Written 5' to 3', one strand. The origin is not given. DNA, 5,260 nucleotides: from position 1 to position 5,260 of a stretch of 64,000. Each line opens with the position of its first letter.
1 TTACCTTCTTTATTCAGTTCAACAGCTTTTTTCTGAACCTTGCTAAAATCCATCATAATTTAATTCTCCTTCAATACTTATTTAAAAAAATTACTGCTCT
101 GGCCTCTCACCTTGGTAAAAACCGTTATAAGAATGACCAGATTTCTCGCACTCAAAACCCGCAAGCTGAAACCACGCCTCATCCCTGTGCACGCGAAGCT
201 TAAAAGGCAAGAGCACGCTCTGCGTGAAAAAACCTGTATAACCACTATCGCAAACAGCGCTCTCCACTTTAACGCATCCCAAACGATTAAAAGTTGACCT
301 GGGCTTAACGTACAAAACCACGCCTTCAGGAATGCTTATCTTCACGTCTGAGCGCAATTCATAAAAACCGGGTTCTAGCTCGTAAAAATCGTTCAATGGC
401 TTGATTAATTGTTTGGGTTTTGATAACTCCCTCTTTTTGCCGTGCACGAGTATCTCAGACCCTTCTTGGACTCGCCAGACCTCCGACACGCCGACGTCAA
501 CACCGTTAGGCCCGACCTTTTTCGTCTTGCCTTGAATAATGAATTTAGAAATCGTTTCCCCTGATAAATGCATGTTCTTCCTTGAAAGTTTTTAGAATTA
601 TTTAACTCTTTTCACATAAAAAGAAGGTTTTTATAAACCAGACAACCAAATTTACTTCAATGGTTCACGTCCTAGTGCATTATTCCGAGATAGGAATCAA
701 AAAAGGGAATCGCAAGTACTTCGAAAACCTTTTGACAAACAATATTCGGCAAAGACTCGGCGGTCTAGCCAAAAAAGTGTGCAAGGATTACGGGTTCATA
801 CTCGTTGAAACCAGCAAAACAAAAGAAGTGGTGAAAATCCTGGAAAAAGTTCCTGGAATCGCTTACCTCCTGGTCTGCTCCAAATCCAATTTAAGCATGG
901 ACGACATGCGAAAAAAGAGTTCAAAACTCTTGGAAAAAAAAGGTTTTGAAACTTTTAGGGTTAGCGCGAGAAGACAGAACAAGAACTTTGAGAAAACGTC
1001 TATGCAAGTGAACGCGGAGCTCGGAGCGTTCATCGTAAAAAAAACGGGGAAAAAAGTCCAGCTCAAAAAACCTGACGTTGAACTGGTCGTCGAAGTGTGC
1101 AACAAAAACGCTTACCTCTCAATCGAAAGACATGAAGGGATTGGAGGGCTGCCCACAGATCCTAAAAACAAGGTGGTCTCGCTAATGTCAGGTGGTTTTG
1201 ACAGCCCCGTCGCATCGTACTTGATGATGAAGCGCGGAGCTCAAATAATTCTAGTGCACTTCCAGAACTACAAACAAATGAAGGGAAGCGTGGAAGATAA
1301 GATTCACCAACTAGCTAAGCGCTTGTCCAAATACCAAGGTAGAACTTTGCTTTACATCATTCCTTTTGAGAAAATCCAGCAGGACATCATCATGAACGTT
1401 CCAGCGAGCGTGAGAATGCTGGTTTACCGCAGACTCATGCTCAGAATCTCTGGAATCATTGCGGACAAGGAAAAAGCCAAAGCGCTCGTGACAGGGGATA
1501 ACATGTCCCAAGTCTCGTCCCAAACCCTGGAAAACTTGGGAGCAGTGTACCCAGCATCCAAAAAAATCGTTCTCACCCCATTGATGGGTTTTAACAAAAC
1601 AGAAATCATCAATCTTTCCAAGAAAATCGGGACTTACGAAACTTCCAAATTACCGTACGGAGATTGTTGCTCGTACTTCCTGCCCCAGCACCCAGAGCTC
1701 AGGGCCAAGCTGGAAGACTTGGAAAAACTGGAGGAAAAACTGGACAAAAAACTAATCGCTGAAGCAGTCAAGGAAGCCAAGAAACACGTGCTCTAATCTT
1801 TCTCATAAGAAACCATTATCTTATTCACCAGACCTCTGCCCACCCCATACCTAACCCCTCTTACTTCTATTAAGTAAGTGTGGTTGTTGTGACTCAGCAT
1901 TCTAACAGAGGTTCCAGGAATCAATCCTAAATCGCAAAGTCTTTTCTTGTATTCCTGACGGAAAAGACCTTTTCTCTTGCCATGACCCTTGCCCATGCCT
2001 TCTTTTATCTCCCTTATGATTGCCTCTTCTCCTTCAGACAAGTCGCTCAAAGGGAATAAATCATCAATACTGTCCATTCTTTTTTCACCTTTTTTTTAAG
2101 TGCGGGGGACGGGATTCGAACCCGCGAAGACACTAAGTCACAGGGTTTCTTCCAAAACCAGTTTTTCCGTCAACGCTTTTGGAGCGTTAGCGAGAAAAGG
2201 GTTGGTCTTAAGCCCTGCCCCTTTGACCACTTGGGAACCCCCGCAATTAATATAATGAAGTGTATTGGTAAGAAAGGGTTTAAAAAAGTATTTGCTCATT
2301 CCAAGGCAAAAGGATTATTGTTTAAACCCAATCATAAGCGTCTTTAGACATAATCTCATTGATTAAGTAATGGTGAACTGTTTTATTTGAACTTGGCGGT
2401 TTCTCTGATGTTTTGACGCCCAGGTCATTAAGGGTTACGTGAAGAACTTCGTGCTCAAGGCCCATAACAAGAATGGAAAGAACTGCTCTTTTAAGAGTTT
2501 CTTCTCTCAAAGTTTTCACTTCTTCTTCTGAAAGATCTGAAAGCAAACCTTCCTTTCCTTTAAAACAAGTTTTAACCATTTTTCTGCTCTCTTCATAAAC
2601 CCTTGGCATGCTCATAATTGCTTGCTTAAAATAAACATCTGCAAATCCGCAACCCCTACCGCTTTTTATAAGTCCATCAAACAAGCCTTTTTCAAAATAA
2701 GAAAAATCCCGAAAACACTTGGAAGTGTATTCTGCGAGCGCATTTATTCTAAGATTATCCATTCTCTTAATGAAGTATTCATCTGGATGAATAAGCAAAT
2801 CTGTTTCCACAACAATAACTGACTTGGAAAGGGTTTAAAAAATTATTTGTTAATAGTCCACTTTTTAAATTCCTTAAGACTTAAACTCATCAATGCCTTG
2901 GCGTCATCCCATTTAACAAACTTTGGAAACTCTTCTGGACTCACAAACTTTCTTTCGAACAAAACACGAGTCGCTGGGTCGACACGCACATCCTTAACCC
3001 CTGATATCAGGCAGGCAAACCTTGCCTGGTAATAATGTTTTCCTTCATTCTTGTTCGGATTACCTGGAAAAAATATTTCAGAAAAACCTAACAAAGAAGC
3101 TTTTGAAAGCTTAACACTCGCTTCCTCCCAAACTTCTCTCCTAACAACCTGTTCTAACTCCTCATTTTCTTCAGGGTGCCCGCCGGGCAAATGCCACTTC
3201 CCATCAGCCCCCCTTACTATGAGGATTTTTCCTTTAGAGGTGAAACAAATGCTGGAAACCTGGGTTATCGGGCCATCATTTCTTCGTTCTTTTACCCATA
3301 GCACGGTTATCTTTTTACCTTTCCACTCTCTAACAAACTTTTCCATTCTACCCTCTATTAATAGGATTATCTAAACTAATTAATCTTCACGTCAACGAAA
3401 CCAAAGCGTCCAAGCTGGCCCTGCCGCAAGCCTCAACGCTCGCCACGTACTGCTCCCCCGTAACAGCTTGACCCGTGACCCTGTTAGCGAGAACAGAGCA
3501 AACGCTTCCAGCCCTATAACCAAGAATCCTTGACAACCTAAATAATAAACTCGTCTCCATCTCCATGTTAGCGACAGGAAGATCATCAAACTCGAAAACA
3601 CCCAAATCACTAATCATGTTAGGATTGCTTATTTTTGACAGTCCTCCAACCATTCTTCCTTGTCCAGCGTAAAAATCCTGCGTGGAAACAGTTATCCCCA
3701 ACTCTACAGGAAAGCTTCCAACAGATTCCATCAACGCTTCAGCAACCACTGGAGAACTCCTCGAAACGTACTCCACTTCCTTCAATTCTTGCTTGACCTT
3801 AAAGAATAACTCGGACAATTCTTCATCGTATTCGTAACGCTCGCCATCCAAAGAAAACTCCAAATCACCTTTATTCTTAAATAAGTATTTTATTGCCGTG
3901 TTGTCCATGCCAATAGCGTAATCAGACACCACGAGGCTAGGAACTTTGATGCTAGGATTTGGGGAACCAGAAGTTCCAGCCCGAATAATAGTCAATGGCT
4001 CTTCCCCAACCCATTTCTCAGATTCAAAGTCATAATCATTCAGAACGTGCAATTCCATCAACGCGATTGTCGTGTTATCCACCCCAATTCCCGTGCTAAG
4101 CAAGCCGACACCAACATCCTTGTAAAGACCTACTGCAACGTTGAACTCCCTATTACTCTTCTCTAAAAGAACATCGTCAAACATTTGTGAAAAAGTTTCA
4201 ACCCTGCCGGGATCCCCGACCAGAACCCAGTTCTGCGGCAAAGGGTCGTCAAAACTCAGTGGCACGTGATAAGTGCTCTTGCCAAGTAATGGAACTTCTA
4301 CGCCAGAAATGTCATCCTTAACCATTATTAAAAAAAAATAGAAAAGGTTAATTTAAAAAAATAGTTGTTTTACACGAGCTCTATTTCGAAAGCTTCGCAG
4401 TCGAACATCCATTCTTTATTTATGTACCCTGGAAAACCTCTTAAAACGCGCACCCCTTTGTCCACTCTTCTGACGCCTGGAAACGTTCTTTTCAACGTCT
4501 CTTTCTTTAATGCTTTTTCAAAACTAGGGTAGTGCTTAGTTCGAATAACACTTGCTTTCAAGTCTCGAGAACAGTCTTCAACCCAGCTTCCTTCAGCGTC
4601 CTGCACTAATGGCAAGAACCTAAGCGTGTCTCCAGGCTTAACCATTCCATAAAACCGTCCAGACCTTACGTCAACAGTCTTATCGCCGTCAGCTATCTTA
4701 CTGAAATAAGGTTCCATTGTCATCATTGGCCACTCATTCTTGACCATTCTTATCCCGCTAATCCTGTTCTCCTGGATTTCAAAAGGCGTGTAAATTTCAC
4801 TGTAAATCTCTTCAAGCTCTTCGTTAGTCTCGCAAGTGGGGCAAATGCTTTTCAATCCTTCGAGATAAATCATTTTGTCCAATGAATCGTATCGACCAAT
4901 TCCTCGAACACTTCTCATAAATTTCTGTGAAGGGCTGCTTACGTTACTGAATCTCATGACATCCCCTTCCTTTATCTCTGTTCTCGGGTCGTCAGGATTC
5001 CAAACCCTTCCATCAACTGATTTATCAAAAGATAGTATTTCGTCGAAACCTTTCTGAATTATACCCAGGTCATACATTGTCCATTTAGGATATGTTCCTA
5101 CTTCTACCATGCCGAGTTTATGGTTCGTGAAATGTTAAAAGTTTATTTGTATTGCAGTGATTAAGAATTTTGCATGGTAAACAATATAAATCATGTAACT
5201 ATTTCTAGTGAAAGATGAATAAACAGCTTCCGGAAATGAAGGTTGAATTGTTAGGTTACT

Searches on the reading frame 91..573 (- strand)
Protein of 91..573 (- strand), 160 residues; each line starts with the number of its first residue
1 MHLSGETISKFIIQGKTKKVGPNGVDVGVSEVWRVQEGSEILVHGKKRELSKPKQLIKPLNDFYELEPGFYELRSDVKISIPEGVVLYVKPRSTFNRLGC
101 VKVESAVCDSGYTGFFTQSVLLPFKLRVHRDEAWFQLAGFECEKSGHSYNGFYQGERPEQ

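Call 53: search_protein_families(library=pfam, proteins=[window:91-573:-], max_evalue=0.001)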
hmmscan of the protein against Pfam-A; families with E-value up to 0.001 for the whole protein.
window:91-573:- (160 aa): 1 family
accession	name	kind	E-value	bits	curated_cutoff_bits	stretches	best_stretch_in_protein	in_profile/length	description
PF22769.1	DCD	-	2.7e-07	31.2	27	1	13-117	19-126/153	dCTP deaminase-like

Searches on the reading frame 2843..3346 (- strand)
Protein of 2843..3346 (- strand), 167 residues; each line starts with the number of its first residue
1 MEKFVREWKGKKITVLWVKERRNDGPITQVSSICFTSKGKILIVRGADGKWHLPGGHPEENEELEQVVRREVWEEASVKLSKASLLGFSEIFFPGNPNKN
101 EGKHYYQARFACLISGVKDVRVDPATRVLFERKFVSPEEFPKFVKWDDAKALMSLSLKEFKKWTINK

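Call 53: search_protein_families(library=pfam, proteins=[window:2843-3346:-], max_evalue=0.001)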
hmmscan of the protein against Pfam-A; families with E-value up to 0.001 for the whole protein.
window:2843-3346:- (167 aa): 1 family
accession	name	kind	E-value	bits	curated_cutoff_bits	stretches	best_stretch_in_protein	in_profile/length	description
PF00293.34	NUDIX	-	7.3e-16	58.8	21.1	1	30-151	6-130/134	NUDIX domain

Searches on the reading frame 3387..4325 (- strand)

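Call 53: search_protein_families(library=pfam, proteins=[window:3387-4325:-], max_evalue=0.001)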
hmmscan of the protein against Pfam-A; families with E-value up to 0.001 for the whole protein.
window:3387-4325:- (312 aa): 1 family
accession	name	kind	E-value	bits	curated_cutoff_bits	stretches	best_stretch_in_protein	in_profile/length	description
PF01048.26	PNP_UDP_1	-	6e-29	101.5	25.1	1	34-296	4-216/233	Phosphorylase superfamily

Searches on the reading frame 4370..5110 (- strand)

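Call 53: search_protein_families(library=pfam, proteins=[window:4370-5110:-], max_evalue=0.001)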
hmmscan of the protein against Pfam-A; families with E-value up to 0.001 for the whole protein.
window:4370-5110:- (246 aa): 0 families

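Call 56: search_protein_families(library=pfam, proteins=[window:4370-5110:-], max_evalue=0.01)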
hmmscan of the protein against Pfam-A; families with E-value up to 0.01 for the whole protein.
window:4370-5110:- (246 aa): 1 family
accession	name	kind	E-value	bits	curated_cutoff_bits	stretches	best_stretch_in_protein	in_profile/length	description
PF04266.20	ASCH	-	0.0045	18.1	21.2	0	131-153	3-25/103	ASCH domain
